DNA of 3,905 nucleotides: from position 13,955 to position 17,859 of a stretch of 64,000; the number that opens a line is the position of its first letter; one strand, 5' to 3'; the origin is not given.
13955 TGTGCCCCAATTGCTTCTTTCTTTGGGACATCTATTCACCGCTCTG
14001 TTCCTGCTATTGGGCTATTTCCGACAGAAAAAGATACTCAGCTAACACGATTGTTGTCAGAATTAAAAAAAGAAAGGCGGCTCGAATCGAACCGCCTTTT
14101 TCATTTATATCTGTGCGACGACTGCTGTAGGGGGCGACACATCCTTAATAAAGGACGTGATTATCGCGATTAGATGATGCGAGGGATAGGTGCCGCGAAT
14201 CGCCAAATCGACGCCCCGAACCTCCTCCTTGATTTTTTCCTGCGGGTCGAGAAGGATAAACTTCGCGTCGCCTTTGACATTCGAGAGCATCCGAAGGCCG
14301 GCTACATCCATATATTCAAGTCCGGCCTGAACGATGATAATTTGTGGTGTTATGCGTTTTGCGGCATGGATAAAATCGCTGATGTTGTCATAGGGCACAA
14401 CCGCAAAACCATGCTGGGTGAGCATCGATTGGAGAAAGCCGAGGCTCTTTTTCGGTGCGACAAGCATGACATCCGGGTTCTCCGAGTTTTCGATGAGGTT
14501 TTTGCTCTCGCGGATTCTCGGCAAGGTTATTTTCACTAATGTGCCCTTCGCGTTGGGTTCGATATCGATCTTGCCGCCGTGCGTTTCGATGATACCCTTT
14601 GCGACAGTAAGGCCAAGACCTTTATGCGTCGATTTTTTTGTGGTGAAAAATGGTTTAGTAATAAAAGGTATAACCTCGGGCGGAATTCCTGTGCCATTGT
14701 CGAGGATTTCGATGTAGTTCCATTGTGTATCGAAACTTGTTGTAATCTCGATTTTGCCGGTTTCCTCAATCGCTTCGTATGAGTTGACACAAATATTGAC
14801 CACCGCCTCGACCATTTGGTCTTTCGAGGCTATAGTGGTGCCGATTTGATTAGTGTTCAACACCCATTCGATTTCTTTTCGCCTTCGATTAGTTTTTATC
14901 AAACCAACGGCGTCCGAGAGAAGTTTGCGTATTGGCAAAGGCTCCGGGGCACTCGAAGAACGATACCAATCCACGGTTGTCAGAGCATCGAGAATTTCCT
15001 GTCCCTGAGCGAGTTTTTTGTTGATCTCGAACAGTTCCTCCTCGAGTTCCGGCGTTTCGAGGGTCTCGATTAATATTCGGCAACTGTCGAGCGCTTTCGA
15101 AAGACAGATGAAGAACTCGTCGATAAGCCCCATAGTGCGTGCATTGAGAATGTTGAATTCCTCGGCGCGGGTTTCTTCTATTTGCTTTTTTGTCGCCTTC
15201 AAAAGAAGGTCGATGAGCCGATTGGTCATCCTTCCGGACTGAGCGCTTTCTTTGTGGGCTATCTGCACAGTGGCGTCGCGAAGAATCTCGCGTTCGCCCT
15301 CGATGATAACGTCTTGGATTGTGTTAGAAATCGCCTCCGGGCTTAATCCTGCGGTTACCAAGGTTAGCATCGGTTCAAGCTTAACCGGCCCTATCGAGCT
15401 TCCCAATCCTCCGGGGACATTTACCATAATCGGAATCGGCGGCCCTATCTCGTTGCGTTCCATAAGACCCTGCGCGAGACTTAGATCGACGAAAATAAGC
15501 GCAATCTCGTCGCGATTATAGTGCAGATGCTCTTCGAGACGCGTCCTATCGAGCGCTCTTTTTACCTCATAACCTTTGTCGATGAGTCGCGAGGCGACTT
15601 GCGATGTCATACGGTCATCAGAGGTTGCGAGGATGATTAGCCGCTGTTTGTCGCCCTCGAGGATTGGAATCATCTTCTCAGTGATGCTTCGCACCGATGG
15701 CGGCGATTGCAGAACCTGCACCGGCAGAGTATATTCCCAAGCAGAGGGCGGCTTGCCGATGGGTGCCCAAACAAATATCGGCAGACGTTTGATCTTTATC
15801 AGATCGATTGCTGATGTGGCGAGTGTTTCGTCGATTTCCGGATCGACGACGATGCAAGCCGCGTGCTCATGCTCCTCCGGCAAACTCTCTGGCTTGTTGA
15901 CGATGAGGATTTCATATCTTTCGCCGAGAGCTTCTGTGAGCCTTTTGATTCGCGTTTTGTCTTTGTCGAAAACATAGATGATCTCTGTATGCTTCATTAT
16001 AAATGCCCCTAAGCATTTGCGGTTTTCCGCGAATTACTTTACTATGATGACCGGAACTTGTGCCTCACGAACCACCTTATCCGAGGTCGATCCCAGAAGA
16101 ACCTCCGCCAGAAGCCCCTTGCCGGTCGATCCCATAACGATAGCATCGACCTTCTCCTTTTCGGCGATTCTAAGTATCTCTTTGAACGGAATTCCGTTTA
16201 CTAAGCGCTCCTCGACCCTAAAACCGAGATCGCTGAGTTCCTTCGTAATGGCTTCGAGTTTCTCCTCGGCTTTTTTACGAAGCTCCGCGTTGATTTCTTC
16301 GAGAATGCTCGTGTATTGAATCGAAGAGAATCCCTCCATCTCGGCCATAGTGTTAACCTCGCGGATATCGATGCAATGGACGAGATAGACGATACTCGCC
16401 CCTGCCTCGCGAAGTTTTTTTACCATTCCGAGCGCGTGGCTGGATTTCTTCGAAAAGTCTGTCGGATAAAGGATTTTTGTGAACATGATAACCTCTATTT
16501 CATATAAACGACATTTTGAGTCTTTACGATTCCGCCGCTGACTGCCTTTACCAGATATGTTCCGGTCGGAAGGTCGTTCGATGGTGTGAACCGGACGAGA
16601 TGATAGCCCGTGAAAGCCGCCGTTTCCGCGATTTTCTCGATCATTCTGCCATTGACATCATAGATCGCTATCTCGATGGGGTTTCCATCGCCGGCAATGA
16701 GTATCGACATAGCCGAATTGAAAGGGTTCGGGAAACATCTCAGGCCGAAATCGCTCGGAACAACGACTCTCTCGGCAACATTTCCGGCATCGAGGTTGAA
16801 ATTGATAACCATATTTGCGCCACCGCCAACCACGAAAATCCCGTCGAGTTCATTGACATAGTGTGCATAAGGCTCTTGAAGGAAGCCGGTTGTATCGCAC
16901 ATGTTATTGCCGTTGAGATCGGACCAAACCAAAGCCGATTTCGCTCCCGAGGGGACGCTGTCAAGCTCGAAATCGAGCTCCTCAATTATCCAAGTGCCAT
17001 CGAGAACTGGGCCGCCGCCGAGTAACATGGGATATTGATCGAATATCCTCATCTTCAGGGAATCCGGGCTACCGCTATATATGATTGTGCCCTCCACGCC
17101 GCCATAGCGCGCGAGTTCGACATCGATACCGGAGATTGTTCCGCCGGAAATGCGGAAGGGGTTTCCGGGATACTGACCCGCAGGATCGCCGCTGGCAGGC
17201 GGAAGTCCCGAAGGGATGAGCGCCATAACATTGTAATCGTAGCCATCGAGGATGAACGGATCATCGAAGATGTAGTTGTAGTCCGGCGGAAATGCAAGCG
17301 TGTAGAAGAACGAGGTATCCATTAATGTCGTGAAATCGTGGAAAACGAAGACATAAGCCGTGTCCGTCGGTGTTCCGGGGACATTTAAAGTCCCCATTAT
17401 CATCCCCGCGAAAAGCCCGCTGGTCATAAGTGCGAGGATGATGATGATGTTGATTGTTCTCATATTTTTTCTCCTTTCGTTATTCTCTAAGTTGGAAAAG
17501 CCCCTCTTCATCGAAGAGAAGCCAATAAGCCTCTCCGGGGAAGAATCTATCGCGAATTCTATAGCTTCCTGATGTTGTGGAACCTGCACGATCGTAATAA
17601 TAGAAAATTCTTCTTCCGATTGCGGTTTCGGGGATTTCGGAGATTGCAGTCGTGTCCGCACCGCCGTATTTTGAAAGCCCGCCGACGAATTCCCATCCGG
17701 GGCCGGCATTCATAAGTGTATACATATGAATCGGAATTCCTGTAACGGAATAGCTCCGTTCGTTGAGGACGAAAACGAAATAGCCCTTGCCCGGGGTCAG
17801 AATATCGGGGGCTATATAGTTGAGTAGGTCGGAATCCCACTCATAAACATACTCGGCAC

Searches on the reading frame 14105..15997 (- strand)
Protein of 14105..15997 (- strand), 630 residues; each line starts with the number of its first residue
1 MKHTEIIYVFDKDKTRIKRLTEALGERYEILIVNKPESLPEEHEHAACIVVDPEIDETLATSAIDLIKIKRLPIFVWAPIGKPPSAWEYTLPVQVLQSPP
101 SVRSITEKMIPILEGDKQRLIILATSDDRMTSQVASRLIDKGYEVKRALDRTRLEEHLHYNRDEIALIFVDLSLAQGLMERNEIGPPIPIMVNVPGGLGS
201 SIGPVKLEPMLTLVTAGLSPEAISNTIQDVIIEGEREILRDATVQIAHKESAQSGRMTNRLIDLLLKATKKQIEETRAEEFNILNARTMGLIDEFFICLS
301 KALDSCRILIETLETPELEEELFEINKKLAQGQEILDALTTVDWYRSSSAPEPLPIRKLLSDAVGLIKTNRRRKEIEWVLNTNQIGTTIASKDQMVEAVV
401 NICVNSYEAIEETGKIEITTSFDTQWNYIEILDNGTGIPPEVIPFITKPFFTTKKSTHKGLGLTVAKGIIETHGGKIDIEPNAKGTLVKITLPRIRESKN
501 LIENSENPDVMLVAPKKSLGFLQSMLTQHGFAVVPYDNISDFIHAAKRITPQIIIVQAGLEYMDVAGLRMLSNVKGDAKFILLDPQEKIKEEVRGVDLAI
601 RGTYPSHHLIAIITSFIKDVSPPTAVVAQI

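Call 12: search_protein_families(library=pfam, proteins=[window:14105-15997:-])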
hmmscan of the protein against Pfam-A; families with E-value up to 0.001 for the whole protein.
window:14105-15997:- (630 aa): 5 families
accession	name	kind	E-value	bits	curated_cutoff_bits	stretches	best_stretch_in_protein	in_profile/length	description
PF02518.31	HATPase_c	-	3.6e-18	66.5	26.4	1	393-494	4-109/111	Histidine kinase-, DNA gyrase B-, and HSP90-like ATPase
PF13581.12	HATPase_c_2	-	0.00013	22.4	27.4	1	396-491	37-126/127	Histidine kinase-like ATPase domain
PF03709.21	OKR_DC_1_N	-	0.00064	20.4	29.3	0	16-77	5-69/111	Orn/Lys/Arg decarboxylase, N-terminal domain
PF14501.12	HATPase_c_5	-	0.00074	19.8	22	0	400-493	14-102/102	GHKL domain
PF13589.12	HATPase_c_3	-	0.00075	20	25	0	396-448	4-55/137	Histidine kinase-, DNA gyrase B-, and HSP90-like ATPase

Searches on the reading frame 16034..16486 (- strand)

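Call 63: search_protein_families(library=pfam, proteins=[window:16034-16486:-])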
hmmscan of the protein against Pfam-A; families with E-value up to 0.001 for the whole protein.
window:16034-16486:- (150 aa): 1 family
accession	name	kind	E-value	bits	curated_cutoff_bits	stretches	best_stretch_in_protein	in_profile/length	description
PF00582.32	Usp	-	8.6e-28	98.1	24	1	1-150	1-141/141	Universal stress protein family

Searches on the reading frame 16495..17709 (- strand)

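Call 12: search_protein_families(library=pfam, proteins=[window:16495-17709:-])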
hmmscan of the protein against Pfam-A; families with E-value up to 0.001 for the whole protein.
window:16495-17709:- (404 aa): 1 family
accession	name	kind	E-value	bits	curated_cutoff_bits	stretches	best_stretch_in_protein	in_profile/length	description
PF18962.6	Por_Secre_tail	-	1.1e-06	29.3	27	1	326-398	2-71/75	Secretion system C-terminal sorting domain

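Call 52: search_protein_families(library=pfam, max_evalue=1, proteins=[window:16495-17709:-])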
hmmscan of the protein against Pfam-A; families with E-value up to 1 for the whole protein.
window:16495-17709:- (404 aa): 1 family
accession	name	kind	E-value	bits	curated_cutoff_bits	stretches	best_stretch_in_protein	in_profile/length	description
PF18962.6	Por_Secre_tail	-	1.1e-06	29.3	27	1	326-398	2-71/75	Secretion system C-terminal sorting domain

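Call 77: search_protein_families(library=ncbifam, proteins=[window:16495-17709:-], max_evalue=0.001)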
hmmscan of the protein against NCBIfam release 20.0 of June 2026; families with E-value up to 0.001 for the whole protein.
window:16495-17709:- (404 aa): 2 families
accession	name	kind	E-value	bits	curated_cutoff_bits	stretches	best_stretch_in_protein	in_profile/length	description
TIGR04183.1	Por_Secre_tail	domain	4.4e-08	33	23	1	326-401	2-70/72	T9SS type A sorting domain-containing protein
NF050177.1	TapA_OM_Porphy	equivalog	9.9e-05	21.3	500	1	316-392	464-533/544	TapA/TapC family T9SS-dependent outer membrane protein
